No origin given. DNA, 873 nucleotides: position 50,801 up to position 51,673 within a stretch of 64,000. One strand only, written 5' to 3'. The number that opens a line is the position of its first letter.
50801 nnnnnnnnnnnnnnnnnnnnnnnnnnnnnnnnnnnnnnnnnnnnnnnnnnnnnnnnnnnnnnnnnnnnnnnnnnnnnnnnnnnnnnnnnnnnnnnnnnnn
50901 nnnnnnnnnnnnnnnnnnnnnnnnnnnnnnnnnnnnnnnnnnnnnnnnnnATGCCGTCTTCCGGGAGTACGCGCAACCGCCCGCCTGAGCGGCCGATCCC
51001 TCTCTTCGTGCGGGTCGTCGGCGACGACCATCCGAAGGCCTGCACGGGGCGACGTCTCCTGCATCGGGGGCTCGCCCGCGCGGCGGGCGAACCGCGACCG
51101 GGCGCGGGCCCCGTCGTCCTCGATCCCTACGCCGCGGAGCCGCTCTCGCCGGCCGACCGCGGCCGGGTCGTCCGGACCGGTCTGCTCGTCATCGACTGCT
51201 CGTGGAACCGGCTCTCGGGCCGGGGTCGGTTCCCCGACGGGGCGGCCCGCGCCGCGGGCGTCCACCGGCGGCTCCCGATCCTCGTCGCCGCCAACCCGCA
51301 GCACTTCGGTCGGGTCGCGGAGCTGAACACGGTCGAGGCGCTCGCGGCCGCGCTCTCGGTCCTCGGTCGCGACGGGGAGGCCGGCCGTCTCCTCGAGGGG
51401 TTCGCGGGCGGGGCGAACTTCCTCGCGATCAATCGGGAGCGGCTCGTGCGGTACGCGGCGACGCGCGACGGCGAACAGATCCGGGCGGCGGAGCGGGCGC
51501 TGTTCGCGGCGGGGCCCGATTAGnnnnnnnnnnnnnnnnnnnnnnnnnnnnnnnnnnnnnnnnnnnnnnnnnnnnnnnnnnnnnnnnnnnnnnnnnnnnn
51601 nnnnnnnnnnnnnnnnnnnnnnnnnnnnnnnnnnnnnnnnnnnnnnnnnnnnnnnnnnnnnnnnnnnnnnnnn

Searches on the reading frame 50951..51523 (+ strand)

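Call 74: search_protein_families(library=pfam, proteins=[window:50951-51523:+], max_evalue=0.001)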
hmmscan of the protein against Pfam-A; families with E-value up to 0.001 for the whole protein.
window:50951-51523:+ (190 aa): 1 family
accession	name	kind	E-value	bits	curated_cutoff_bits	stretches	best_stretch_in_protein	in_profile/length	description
PF04034.18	Ribo_biogen_C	-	4.7e-34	117.3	29.9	1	55-183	1-125/127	Ribosome biogenesis protein, C-terminal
